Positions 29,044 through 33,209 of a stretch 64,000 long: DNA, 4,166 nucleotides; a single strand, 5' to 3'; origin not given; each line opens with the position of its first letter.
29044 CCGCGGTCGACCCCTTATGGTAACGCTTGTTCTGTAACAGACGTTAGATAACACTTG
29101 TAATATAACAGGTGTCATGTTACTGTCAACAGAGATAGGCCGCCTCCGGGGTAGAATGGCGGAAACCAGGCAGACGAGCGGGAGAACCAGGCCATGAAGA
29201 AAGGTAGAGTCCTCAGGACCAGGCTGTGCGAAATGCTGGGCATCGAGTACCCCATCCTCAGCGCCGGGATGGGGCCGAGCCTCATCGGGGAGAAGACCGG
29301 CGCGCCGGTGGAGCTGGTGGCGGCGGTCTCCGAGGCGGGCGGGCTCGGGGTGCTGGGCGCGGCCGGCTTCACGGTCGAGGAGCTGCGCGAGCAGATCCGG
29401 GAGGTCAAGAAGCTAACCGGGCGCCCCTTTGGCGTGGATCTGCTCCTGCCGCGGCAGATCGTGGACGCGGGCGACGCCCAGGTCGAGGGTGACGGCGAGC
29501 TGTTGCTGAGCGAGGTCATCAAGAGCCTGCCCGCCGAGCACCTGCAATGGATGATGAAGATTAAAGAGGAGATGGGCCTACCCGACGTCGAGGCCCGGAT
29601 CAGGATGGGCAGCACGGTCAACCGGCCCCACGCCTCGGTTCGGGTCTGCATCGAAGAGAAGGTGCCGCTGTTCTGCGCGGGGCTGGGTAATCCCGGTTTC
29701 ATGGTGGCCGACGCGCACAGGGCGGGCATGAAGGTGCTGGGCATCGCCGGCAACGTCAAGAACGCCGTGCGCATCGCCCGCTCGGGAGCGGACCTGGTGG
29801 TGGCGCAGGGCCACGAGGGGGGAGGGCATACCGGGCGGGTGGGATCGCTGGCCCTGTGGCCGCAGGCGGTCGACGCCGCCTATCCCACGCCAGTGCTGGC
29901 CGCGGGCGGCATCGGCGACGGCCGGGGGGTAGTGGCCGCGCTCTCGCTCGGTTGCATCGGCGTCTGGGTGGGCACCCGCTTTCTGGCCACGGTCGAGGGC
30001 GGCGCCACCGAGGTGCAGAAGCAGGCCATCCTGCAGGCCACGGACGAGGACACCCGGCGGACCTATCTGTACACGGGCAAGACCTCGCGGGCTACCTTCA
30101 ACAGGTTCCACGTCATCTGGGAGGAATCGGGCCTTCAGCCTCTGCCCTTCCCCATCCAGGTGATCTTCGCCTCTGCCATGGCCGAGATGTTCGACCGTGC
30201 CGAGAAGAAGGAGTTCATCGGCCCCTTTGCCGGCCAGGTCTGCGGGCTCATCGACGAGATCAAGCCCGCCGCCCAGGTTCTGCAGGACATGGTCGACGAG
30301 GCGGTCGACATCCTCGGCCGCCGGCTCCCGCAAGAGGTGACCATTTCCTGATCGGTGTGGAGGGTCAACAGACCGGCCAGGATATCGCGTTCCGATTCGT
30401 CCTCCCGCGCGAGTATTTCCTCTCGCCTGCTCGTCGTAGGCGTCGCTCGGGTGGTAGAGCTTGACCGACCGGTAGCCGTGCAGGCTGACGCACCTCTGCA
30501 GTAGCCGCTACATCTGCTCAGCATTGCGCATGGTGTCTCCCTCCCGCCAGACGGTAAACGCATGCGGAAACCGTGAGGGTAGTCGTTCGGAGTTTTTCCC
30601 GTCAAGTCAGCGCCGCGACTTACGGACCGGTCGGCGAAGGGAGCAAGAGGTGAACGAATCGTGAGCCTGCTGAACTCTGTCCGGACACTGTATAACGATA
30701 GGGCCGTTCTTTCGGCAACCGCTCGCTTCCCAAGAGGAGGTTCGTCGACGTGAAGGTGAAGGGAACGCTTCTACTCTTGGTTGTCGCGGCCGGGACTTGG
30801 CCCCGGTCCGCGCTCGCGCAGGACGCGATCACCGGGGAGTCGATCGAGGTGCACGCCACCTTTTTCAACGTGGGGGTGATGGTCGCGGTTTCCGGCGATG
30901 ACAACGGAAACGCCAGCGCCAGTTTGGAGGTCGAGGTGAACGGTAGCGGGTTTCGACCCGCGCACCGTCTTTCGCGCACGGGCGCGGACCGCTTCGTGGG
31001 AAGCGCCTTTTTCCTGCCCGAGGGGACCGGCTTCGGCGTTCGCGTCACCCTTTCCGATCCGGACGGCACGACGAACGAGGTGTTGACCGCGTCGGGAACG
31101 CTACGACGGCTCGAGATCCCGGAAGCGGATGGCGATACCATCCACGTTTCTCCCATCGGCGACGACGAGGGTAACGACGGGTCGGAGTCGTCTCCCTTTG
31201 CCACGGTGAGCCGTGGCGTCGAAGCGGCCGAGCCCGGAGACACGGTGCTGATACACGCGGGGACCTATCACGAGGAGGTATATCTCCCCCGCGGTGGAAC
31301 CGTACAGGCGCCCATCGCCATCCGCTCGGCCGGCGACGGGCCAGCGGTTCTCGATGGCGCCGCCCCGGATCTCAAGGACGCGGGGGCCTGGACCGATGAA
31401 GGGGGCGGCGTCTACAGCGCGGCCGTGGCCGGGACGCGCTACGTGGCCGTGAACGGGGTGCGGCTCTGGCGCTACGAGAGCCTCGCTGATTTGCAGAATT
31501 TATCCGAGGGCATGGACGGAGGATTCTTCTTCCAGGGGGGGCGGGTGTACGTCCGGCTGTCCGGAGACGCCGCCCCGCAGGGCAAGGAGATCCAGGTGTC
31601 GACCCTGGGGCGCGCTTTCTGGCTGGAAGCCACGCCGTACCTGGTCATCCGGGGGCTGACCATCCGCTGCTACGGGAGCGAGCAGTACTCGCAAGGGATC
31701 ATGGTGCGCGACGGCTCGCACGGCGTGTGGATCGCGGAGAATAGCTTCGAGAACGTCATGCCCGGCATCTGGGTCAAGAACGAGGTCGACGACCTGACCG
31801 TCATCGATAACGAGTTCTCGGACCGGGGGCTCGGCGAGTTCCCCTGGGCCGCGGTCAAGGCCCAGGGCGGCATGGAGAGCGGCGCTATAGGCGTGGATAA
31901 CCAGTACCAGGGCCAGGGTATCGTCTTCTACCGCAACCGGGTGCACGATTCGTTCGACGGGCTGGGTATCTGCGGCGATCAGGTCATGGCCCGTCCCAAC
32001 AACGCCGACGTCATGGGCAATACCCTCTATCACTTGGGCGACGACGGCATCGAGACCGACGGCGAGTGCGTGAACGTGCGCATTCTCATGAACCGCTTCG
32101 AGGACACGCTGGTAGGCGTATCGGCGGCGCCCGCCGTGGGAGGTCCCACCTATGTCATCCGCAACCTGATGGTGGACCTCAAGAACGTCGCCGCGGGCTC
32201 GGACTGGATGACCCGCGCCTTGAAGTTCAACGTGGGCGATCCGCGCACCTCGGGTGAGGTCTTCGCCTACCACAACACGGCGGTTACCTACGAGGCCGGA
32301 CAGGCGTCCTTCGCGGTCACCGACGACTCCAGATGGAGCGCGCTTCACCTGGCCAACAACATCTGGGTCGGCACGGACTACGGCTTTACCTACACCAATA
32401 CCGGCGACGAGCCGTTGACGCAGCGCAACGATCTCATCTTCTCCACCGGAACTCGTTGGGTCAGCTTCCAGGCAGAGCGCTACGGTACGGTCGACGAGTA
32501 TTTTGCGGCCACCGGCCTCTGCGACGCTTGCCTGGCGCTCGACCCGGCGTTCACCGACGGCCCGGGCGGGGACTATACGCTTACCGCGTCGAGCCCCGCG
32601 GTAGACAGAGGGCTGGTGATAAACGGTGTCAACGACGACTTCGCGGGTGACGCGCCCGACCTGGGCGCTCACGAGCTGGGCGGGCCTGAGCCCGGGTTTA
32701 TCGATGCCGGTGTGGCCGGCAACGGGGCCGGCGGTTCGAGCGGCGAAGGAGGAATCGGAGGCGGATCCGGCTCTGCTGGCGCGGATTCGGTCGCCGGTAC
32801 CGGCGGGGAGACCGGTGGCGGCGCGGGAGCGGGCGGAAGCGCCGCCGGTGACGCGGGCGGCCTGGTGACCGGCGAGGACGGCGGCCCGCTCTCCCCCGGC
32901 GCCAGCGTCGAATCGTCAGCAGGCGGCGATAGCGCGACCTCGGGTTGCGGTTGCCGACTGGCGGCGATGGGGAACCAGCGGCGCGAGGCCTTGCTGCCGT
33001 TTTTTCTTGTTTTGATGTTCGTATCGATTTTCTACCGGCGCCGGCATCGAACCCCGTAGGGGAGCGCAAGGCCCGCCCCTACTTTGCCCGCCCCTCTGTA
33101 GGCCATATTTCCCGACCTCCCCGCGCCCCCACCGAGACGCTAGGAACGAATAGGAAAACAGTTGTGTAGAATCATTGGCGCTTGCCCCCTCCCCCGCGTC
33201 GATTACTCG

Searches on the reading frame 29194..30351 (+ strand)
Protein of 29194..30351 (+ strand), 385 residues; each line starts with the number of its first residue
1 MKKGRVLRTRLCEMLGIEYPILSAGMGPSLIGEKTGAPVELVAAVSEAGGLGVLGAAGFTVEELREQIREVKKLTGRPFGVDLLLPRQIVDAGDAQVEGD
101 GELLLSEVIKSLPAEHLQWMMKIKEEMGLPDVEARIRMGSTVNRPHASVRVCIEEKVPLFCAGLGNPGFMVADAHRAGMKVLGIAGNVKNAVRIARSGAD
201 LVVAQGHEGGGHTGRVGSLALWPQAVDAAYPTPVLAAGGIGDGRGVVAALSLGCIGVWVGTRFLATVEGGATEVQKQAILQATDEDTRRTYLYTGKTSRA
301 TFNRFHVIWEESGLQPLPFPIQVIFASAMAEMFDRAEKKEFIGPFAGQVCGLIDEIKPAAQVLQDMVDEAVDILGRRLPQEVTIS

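Call 53: search_protein_families(library=pfam, proteins=[window:29194-30351:+], max_evalue=0.001)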
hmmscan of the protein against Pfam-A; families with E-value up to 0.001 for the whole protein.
window:29194-30351:+ (385 aa): 3 families
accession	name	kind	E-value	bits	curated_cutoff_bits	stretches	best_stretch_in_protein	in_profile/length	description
PF03060.21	NMO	-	1.5e-61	209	28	1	9-368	2-330/331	Nitronate monooxygenase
PF01070.24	FMN_dh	-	2.7e-06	27.1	24.9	1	187-304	228-345/350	FMN-dependent dehydrogenase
PF00478.31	IMPDH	-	4.3e-06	26.4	25.6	1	7-274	23-250/345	IMP dehydrogenase / GMP reductase domain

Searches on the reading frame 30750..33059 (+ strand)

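Call 53: search_protein_families(library=pfam, proteins=[window:30750-33059:+], max_evalue=0.001)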
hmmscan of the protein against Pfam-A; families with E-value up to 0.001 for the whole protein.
window:30750-33059:+ (769 aa): 2 families
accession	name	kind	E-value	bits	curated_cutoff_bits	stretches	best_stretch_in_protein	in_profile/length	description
PF13229.12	Beta_helix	-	3.5e-09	36.9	25.9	1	310-457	19-142/158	Right handed beta helix region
PF07602.17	DUF1565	-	7e-06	26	20.3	1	137-176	3-41/257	Protein of unknown function (DUF1565)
